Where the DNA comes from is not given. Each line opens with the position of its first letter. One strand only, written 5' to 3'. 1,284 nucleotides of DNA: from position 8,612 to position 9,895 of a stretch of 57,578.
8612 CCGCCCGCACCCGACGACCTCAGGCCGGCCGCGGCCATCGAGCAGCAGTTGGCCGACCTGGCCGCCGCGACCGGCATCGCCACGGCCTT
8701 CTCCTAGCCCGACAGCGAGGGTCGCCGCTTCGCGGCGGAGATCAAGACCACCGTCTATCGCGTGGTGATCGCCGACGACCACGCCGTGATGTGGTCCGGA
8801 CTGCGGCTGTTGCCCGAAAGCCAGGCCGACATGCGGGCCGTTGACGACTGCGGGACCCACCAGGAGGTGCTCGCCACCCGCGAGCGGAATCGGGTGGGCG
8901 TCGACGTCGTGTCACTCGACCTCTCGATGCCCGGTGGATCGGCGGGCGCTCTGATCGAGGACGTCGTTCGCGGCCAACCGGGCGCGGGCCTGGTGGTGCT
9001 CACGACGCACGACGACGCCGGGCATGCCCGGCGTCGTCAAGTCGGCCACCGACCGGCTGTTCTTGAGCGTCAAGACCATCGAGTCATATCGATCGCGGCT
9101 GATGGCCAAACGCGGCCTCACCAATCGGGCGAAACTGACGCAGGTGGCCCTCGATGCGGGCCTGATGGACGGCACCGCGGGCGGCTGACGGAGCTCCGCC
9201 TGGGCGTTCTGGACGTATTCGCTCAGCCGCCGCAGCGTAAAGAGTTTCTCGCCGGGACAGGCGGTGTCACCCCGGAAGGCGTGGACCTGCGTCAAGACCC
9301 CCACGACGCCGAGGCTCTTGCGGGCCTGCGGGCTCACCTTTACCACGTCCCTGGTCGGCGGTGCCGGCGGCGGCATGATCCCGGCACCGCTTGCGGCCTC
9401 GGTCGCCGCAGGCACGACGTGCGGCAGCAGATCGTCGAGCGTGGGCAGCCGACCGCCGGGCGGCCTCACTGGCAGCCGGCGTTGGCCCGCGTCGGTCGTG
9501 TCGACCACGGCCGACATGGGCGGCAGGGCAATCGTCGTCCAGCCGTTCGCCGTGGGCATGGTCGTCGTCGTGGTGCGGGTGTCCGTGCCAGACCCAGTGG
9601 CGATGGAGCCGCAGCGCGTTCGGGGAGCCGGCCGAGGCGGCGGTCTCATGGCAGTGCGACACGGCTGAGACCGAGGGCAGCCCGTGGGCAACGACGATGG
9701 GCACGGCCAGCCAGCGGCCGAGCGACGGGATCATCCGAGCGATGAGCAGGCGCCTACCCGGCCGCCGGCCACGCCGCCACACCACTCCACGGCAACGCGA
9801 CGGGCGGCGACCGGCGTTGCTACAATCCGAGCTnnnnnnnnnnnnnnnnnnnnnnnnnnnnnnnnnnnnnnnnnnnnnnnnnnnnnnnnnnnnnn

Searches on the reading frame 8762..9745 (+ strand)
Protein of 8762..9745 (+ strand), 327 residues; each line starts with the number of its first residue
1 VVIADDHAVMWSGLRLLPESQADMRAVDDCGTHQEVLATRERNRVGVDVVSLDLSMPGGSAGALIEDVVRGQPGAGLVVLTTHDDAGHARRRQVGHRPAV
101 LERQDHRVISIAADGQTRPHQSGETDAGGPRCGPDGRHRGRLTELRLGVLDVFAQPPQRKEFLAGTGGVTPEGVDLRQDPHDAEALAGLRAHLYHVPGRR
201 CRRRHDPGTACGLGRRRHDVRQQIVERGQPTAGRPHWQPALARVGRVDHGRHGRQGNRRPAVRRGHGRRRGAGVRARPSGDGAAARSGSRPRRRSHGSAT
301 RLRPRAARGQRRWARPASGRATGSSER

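Call 56: search_protein_families(library=pfam, proteins=[window:8762-9745:+], max_evalue=0.001)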
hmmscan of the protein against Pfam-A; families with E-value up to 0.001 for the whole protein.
window:8762-9745:+ (327 aa): 1 family
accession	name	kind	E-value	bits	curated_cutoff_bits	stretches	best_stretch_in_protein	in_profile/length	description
PF00072.30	Response_reg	-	1.1e-06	29.2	30.2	1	2-89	2-85/111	Response regulator receiver domain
